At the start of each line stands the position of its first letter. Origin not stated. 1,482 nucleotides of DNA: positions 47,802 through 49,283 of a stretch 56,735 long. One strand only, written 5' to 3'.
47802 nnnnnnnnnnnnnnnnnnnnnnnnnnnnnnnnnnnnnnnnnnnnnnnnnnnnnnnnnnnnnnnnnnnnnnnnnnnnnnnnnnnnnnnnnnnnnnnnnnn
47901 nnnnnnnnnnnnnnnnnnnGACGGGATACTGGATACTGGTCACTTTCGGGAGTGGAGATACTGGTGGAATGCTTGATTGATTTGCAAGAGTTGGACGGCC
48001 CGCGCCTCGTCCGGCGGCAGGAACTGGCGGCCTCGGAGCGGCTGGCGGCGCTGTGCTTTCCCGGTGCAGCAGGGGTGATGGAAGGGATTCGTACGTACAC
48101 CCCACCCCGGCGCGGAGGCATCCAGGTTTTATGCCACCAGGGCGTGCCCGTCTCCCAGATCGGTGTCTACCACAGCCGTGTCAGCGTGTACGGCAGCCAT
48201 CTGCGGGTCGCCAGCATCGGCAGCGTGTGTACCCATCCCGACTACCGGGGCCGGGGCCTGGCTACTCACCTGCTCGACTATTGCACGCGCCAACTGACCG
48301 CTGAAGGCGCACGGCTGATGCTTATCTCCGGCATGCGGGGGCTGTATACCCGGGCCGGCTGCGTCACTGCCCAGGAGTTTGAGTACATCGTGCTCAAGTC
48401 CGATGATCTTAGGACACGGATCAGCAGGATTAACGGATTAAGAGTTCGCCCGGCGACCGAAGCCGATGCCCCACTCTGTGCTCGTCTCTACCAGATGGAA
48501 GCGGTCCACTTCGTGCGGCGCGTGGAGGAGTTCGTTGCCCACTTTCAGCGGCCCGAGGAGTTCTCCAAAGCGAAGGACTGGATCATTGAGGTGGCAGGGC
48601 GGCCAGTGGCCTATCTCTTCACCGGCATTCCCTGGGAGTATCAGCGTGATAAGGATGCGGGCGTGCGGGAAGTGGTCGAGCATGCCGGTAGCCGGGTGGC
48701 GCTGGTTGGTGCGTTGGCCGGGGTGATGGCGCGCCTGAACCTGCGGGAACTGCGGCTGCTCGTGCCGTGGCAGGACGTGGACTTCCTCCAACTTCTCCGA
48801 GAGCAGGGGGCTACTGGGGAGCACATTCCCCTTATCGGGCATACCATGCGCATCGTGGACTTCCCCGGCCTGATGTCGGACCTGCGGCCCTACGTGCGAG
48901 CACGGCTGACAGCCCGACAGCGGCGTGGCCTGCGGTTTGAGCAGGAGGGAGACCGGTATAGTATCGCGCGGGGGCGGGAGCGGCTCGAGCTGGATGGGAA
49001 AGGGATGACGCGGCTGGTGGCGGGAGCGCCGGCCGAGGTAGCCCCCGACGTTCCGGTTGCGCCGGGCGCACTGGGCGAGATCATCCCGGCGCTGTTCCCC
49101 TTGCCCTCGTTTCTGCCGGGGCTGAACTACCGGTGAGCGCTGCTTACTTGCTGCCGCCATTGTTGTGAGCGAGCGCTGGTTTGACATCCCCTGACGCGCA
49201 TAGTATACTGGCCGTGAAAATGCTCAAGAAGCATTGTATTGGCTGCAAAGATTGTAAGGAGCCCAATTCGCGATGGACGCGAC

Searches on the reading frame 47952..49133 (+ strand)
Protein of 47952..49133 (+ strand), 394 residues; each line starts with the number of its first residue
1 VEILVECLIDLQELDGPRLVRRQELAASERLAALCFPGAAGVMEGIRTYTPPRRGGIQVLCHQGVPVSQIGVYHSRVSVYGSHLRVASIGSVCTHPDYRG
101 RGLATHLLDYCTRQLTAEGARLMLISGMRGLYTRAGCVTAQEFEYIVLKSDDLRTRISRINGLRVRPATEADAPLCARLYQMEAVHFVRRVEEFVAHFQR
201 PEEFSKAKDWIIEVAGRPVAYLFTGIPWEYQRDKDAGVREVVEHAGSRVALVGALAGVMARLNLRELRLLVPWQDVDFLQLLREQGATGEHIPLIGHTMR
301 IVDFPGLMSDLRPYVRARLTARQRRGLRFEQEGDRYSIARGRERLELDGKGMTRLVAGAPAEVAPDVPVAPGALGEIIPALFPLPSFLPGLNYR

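Call 40: search_protein_families(library=pfam, proteins=[window:47952-49133:+], max_evalue=0.001)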
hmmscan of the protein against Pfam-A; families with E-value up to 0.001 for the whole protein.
window:47952-49133:+ (394 aa): 4 families
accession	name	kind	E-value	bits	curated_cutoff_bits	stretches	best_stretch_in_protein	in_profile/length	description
PF13527.13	Acetyltransf_9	-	9.5e-13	48.7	25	1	54-137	40-124/127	Acetyltransferase (GNAT) domain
PF00583.31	Acetyltransf_1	-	3.1e-08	34.3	20.7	1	56-132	34-111/116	Acetyltransferase (GNAT) family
PF13508.13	Acetyltransf_7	-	2.3e-06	28.3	27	1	80-136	28-81/84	Acetyltransferase (GNAT) domain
PF08445.16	FR47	-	6e-05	23.4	22.1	1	83-125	18-60/86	FR47-like protein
